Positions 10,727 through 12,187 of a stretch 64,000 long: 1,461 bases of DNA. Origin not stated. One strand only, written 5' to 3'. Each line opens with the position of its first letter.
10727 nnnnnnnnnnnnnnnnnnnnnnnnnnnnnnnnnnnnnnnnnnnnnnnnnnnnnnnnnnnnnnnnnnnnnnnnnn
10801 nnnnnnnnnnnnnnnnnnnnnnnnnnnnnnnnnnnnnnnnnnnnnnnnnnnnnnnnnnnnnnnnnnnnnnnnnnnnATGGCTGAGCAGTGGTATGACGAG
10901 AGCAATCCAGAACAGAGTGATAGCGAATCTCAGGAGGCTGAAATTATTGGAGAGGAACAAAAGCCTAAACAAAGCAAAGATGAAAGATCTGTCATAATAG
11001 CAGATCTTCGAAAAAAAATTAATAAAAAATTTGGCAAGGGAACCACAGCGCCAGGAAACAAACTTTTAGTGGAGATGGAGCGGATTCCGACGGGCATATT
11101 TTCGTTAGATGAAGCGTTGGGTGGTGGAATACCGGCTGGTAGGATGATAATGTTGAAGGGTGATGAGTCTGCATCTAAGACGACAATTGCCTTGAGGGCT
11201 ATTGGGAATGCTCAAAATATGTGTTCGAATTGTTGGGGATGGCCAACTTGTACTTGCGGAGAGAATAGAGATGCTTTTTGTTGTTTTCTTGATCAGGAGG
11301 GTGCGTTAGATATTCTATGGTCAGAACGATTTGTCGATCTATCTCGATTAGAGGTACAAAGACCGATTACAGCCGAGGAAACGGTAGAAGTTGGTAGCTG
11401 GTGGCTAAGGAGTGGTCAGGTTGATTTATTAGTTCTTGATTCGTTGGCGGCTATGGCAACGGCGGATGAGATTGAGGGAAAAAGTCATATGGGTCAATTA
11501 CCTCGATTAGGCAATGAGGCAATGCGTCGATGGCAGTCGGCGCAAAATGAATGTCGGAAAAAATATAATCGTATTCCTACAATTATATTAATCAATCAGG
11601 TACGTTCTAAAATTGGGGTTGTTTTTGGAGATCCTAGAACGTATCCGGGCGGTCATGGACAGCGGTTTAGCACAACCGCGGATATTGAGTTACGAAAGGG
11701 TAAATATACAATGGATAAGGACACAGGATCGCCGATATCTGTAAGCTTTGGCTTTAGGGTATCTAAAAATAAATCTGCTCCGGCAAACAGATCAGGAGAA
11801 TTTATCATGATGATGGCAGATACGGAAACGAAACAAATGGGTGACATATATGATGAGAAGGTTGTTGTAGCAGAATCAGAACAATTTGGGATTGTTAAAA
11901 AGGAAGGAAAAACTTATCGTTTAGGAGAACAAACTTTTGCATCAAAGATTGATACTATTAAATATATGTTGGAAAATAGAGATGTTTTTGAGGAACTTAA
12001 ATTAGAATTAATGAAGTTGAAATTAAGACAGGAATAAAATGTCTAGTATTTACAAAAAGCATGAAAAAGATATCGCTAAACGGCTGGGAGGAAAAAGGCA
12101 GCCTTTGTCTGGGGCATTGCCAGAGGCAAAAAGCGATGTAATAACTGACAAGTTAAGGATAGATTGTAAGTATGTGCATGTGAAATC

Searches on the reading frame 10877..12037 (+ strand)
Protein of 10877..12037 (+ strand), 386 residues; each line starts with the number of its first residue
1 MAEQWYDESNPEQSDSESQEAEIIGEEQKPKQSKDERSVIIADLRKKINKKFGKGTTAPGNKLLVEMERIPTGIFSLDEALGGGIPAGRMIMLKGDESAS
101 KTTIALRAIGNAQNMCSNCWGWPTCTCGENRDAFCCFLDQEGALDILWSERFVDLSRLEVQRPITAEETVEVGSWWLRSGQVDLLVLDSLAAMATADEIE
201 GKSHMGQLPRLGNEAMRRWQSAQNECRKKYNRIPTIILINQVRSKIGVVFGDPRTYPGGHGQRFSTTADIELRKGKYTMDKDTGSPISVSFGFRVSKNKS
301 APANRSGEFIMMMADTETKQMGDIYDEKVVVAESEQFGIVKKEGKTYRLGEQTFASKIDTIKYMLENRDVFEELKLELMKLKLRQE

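Call 11: search_protein_families(library=pfam, proteins=[window:10877-12037:+], max_evalue=0.01)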
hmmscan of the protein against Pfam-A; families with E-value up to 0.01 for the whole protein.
window:10877-12037:+ (386 aa): 5 families
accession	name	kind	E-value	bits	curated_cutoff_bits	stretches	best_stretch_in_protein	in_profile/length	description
PF00154.27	RecA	-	3.1e-44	151.8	27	1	46-314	8-258/262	recA bacterial DNA recombination protein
PF06745.19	ATPase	-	5.5e-05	23.1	26.6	1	70-107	1-38/231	KaiC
PF23442.1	DUF7125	-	0.00056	19.5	29.1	1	67-107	1-40/207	Family of unknown function (DUF7125)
PF13481.12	AAA_25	-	0.00095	19.3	27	0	66-198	11-160/195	AAA domain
PF08423.17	Rad51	-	0.0038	17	22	0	69-276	7-213/244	Rad51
